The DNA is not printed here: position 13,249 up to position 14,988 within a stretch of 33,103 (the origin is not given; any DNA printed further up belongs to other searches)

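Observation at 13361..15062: Self-contained radical SAM/SPASM + unlisted 44-aa Cys-peptide operon: candidate novel RiPP in a CPR-like genome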

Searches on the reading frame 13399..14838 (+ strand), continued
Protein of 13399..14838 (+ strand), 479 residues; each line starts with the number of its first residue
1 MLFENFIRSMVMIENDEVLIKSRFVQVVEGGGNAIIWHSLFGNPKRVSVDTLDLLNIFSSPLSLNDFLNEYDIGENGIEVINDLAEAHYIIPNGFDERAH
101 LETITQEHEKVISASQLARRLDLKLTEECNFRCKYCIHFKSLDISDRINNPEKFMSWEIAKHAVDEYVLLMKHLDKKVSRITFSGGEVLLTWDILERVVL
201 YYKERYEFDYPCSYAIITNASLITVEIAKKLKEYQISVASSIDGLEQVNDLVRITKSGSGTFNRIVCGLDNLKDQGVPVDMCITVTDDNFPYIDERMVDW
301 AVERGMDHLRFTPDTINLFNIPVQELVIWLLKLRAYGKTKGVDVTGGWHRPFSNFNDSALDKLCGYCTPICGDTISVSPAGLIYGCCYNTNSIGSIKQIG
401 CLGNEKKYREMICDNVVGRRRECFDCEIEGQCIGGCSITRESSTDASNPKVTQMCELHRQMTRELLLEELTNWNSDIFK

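Call 16: find_encoding_contigs(protein=P0004, flank=3000, max_places=2)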
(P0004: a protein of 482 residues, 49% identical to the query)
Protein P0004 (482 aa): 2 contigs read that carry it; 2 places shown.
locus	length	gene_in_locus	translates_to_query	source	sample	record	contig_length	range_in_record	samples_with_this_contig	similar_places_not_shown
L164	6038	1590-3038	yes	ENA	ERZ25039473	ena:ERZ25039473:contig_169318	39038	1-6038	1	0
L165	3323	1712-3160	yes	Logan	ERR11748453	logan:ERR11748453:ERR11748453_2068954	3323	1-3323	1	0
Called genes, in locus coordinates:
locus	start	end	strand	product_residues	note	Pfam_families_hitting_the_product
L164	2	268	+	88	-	?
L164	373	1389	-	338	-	-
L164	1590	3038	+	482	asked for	PF04055:Radical_SAM, PF13353:Fer4_12 (weak)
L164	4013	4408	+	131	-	-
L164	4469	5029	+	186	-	-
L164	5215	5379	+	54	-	-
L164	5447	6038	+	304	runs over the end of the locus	PF12696:TraG-D_C (weak)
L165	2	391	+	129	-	?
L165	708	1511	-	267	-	PF04909:Amidohydro_2 (faint)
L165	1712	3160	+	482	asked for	PF04055:Radical_SAM, PF13353:Fer4_12 (weak)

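Call 21: search_solved_structures(query=A1, max_evalue=0.001)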
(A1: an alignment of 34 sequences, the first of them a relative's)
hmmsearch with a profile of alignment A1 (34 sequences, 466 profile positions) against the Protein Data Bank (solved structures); distinct sequences matched with E-value up to 0.001: 18.
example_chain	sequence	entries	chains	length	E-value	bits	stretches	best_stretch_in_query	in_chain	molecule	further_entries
8vpo_A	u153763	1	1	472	2.4e-74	253.5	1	7-459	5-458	Radical SAM core domain-containing protein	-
5wgg_A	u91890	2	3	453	7e-38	133.3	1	90-452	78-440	Radical SAM domain protein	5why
4k37_A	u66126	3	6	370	2.4e-23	85.4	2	116-285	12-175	Anaerobic sulfatase-maturating enzyme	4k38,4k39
4k36_A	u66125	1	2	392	2.9e-23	85.1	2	116-285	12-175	Anaerobic sulfatase-maturating enzyme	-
9gm3_A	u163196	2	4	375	1.6e-21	79.3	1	114-267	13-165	ChlB radical SAM domain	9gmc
6efn_A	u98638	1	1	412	1.9e-07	32.9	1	225-287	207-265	Sporulation killing factor maturation protein SkfB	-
7n7i_A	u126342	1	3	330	1.7e-06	29.8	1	102-239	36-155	Viperin-like enzyme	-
6b4c_A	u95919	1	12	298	2.7e-06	29.1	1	104-239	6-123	Viperin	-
9dgw_A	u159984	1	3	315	6.1e-06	28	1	111-239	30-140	Radical SAM core domain-containing protein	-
9dfw_A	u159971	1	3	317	7.6e-06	27.7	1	111-239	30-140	Radical SAM core domain-containing protein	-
1tv7_A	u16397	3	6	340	1e-05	27.2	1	105-182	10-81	Molybdenum cofactor biosynthesis protein A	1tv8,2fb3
2fb2_A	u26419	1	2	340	1.1e-05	27.1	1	105-183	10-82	Molybdenum cofactor biosynthesis protein A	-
9dfu_A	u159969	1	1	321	1.8e-05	26.5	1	114-282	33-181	Radical SAM core domain-containing protein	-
9dfn_A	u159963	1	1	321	1.8e-05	26.5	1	114-282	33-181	Radical SAM core domain-containing protein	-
6y1x_A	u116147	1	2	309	2.3e-05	26.1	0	107-211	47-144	Radical SAM domain protein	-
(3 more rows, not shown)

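Call 23: search_solved_structures(query=window:13432-14838:+, max_evalue=0.001, show_alignments=2)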
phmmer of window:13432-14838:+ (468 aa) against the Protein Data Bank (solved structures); distinct sequences matched with E-value up to 0.001: 7.
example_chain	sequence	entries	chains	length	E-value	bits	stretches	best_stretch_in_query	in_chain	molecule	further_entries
8vpo_A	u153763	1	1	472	2.8e-39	138.5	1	4-462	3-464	Radical SAM core domain-containing protein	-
5wgg_A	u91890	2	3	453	7.1e-18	67.9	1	95-255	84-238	Radical SAM domain protein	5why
9gm3_A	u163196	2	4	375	5.6e-10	41.8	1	112-274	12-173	ChlB radical SAM domain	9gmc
4k37_A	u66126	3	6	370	1.4e-05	27.3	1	115-449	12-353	Anaerobic sulfatase-maturating enzyme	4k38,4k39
4k36_A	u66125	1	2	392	1.9e-05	26.9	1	115-449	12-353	Anaerobic sulfatase-maturating enzyme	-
6q2p_A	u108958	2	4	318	0.00099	21.2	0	109-242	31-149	Radical S-adenosyl methionine domain-containing protein 2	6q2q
5vsl_A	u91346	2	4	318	0.00099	21.2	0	109-242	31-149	Radical S-adenosyl methionine domain-containing protein 2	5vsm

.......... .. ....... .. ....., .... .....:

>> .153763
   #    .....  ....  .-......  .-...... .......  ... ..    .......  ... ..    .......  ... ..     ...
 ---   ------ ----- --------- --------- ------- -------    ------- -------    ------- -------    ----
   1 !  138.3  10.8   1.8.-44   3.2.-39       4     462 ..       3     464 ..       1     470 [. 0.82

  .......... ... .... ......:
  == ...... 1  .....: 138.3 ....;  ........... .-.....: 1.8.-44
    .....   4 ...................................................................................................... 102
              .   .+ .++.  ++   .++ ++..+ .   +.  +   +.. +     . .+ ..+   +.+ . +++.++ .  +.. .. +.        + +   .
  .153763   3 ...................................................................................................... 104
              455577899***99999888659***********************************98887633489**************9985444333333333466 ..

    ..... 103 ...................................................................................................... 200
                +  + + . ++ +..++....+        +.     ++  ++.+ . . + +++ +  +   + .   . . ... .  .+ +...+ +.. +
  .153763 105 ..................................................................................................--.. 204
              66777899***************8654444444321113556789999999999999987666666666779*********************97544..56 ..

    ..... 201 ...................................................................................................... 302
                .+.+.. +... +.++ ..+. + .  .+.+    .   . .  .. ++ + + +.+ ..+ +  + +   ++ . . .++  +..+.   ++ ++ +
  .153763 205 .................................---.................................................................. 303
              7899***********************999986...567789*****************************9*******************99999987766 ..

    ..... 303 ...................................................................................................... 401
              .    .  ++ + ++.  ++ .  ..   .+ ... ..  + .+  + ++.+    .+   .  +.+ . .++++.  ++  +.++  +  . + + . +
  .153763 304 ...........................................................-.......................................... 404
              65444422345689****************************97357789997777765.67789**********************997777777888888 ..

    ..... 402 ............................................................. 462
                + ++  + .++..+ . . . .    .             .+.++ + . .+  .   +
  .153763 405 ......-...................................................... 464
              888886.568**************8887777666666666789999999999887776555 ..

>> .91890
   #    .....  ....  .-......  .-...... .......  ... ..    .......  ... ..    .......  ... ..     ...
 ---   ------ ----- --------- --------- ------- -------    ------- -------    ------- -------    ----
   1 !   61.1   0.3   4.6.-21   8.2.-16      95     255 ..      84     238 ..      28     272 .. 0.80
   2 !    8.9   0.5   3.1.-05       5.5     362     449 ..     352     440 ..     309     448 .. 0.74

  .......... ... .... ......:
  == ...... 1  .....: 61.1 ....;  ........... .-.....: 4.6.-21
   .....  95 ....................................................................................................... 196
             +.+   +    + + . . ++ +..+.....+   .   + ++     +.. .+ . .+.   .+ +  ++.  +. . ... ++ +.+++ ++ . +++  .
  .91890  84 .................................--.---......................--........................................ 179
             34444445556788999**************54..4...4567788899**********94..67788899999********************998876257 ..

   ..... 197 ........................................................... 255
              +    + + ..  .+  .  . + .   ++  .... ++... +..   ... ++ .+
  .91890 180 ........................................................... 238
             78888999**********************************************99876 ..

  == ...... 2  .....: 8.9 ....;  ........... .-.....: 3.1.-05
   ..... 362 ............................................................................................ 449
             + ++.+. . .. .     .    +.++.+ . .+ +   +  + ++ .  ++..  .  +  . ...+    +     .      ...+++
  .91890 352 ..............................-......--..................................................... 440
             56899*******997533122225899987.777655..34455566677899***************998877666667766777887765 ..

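Call 29: predict_structure(alignment_id=A1)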
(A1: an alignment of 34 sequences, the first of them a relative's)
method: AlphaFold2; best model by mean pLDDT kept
length: 468 residues; sequences in the alignment: 34
mean_pLDDT: 90.1   pTM: 0.88
mean pLDDT of the five models: 90.1, 90.0, 89.6, 88.6, 86.9
residues with pLDDT >= 90: 301; 70-90: 151; 50-70: 10; < 50: 6
segments of 3 or more residues with pLDDT < 50: 463-468
pLDDT, mean of each block of 10 residues (from residue 1): 87 93 93 91 95 91 86 94 95 85 78 92 84 88 97 94 89 93 98 95 95 98 96 93 88 96 95 93 96 94 89 97 97 94 89 81 92 91 90 88 86 90 82 69 94 92 44
secondary structure, 60 per line:
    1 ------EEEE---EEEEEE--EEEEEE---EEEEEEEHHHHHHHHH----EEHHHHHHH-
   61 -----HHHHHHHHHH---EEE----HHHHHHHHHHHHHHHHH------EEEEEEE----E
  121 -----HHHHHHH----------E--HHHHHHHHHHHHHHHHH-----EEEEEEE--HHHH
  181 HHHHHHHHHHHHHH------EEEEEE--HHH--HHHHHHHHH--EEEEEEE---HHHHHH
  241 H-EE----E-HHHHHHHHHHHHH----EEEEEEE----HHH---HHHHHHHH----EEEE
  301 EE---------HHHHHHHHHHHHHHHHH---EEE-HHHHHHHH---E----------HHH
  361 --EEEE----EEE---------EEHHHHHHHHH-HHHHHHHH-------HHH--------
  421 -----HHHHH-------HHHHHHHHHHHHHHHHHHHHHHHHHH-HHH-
elements in order: E7-10 E14-19 E22-27 E31-37 H38-46 H53-59 H66-75 E79-81 H86-102 E109-115 H126-132 H146-162 E168-174 H177-194 E201-206 H214-222 E225-231 H235-241 H251-263 E268-274 H285-292 E297-302 H312-328 E332-334 H336-343 E363-366 E371-373 H385-393 H395-402 H426-430 H438-463

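Call 33: fold_search(model_id=the predicted structure, library=pdb)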
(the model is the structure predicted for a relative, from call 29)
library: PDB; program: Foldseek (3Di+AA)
matches with E <= 10: 1673; with E <= 0.001: 117
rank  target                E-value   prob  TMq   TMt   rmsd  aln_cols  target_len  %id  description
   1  8vpo                  1.7e-31  1.00  0.82  0.86   3.7       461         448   22  X-Ray Crystal Structure of TigE from Paramaledivibacter caminithermalis (released 2024-02-07)
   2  5wgg_A                5.4e-19  1.00  0.68  0.71   5.7       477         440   20  Structural Insights into Thioether Bond Formation in the Biosynthesis of Sactipeptides (released 2017-07-26)
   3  5why_B                5.8e-18  1.00  0.63  0.70  10.1       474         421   20  Structural Insights into Thioether Bond Formation in the Biosynthesis of Sactipeptides (released 2017-07-26)
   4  5why_A                1.5e-17  1.00  0.64  0.70   9.9       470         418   19  Structural Insights into Thioether Bond Formation in the Biosynthesis of Sactipeptides (released 2017-07-26)
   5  4k37_A                1.2e-16  1.00  0.61  0.76   4.2       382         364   19  Native anSMEcpe with bound AdoMet (released 2013-05-08)
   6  9gm3_C                7.2e-16  1.00  0.59  0.72   4.6       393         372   17  Crystal structure of the complex formed between the radical SAM protein ChlB and the leader region of its precursor su (released 2025-06-25)
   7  9gmc_A                8.9e-16  1.00  0.59  0.73   4.6       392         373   17  Crystal structure of the complex formed between the radical SAM protein ChlB and the R3A mutant of ChlA (released 2025-06-25)
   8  4k38_A                1.0e-15  1.00  0.61  0.76   4.4       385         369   19  Native anSMEcpe with bound AdoMet and Kp18Cys peptide (released 2013-05-08)
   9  4k39_A                1.1e-15  1.00  0.61  0.77   4.0       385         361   19  Native anSMEcpe with bound AdoMet and Cp18Cys peptide (released 2013-05-08)
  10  4k36_A                1.9e-15  1.00  0.59  0.71   4.5       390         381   18  His6 tagged anSMEcpe with bound AdoMet (released 2013-05-08)
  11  9gm3_A                2.2e-15  1.00  0.59  0.73   4.6       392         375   17  Crystal structure of the complex formed between the radical SAM protein ChlB and the leader region of its precursor su (released 2025-06-25)
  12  9gmc_C                5.2e-15  1.00  0.59  0.72   4.7       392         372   16  Crystal structure of the complex formed between the radical SAM protein ChlB and the R3A mutant of ChlA (released 2025-06-25)
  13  4k37_B                5.5e-15  1.00  0.61  0.76   4.2       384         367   20  Native anSMEcpe with bound AdoMet (released 2013-05-08)
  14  4k38_B                1.2e-14  1.00  0.61  0.77   4.1       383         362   18  Native anSMEcpe with bound AdoMet and Kp18Cys peptide (released 2013-05-08)
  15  4k36_B                2.6e-14  1.00  0.61  0.76   4.2       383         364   19  His6 tagged anSMEcpe with bound AdoMet (released 2013-05-08)
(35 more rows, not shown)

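Call 34: find_encoding_contigs(protein=P0070, flank=3000, max_places=2)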
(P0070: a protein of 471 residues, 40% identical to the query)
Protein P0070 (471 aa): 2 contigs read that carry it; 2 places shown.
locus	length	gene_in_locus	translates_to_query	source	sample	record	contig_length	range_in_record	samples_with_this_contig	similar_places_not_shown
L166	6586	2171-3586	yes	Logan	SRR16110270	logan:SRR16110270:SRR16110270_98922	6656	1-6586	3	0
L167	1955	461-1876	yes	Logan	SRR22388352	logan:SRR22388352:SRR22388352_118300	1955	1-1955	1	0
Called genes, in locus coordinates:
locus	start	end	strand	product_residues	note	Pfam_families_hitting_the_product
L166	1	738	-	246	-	?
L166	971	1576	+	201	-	-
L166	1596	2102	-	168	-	PF00293:NUDIX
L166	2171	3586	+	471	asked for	PF04055:Radical_SAM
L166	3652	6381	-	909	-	-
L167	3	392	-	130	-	?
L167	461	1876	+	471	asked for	PF04055:Radical_SAM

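Call 35: find_encoding_contigs(protein=P0083, flank=3000, max_places=2)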
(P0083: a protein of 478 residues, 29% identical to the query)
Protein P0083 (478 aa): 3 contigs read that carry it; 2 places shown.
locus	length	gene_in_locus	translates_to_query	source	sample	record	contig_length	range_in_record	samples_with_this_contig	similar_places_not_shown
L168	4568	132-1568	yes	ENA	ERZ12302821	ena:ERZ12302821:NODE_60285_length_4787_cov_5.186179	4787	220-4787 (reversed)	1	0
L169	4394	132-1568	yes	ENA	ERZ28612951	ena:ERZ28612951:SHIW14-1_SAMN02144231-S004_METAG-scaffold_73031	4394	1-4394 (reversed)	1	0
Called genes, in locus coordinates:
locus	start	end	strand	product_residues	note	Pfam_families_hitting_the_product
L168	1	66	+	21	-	?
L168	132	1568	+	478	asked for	PF13353:Fer4_12, PF04055:Radical_SAM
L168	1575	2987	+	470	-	PF04055:Radical_SAM, PF13186:SPASM (weak)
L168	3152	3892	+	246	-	PF06182:ABC2_membrane_6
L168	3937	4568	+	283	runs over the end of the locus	?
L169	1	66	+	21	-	?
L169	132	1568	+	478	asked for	PF13353:Fer4_12, PF04055:Radical_SAM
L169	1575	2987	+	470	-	PF04055:Radical_SAM, PF13186:SPASM (weak)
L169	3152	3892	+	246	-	PF06182:ABC2_membrane_6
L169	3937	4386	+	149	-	PF00005:ABC_tran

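Call 45: search_protein_families(library=pfam, proteins=[L087:2750-3235:+, L004:4364-4876:+, L090:4581-5300:+, L003:7182-8579:+, L003:1150-2244:+], max_evalue=1)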
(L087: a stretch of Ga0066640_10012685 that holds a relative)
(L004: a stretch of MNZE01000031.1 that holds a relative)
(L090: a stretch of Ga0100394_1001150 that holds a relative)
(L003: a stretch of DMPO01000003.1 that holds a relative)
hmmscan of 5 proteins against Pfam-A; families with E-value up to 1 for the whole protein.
L087:2750-3235:+ (161 aa): 7 families
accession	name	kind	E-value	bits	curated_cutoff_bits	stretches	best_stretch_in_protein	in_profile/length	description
PF13302.13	Acetyltransf_3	-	3e-17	64.1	25.4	1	4-137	2-138/138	Acetyltransferase (GNAT) domain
PF00583.31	Acetyltransf_1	-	1e-16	61.7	20.7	1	41-136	19-116/116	Acetyltransferase (GNAT) family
PF13508.13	Acetyltransf_7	-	2.2e-07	31.6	27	1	56-138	4-84/84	Acetyltransferase (GNAT) domain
PF13673.13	Acetyltransf_10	-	1.2e-05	25.7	23.6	1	50-140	26-111/128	Acetyltransferase (GNAT) domain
PF13523.12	Acetyltransf_8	-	0.00013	22.1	27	1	82-140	82-141/145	Acetyltransferase (GNAT) domain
PF13420.13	Acetyltransf_4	-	0.0011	19.4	24.3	1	8-139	3-137/155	Acetyltransferase (GNAT) domain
PF08445.16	FR47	-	0.0058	17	22.1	1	92-140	34-81/86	FR47-like protein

L004:4364-4876:+ (170 aa): 7 families
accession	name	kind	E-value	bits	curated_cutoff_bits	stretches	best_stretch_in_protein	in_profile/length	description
PF13302.13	Acetyltransf_3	-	4.4e-17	63.5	25.4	1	8-140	3-138/138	Acetyltransferase (GNAT) domain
PF00583.31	Acetyltransf_1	-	8.8e-17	61.9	20.7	1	48-139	24-116/116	Acetyltransferase (GNAT) family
PF13420.13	Acetyltransf_4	-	4.7e-09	36.9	24.3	1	9-148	1-143/155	Acetyltransferase (GNAT) domain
PF13523.12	Acetyltransf_8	-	5.3e-09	36.3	27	1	81-144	79-142/145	Acetyltransferase (GNAT) domain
PF13673.13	Acetyltransf_10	-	1.7e-08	34.9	23.6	1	52-154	26-122/128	Acetyltransferase (GNAT) domain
PF13508.13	Acetyltransf_7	-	3.4e-08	34.2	27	1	58-141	4-84/84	Acetyltransferase (GNAT) domain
PF08445.16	FR47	-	0.0031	17.9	22.1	1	83-142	23-80/86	FR47-like protein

L090:4581-5300:+ (239 aa): 6 families
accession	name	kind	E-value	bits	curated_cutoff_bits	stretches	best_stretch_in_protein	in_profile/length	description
PF18765.7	Polbeta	-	1.2e-08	35.4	26.9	1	13-104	4-90/93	Polymerase beta, Nucleotidyltransferase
PF01909.29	NTP_transf_2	-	4.6e-08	33.8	21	1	9-58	5-47/93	Nucleotidyltransferase domain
PF22600.2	MTPAP-like_central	-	0.00012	22.6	27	1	10-71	30-71/139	Poly(A) RNA polymerase, mitochondrial-like, central palm domain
PF04439.18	Adenyl_transf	-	0.0072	15.9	22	1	6-57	5-58/279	Streptomycin adenylyltransferase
PF20710.2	DUF6824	-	0.088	13.7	27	0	195-229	21-55/84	Domain of unknown function (DUF6824)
PF21871.1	Gp6_C-III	-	0.13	12.8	27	0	187-206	28-47/76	Baseplate structural protein gp6, C-terminal domain III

L003:7182-8579:+ (465 aa): 4 families
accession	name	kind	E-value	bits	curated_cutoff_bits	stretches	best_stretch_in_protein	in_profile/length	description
PF04055.27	Radical_SAM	-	5.7e-24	85.6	29.5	1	125-271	3-156/166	Radical SAM superfamily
PF13353.11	Fer4_12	-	3.3e-10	40.8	22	1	127-233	13-122/137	4Fe-4S single cluster domain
PF13186.11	SPASM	-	1.5e-07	32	21.5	1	357-413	1-66/67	Iron-sulfur cluster-binding domain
PF05402.18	PqqD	-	0.047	14.5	23.4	1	27-72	11-61/67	Coenzyme PQQ synthesis protein D (PqqD)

L003:1150-2244:+ (364 aa): 4 families
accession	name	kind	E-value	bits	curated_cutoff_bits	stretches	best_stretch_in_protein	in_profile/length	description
PF04055.27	Radical_SAM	-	2e-17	64.3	29.5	1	14-167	3-151/166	Radical SAM superfamily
PF13186.11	SPASM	-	3.4e-07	30.9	21.5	1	275-334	1-67/67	Iron-sulfur cluster-binding domain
PF13353.11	Fer4_12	-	0.0037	18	22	1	16-105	13-93/137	4Fe-4S single cluster domain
PF00702.32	Hydrolase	-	0.004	18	26.4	1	101-215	55-173/191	haloacid dehalogenase-like hydrolase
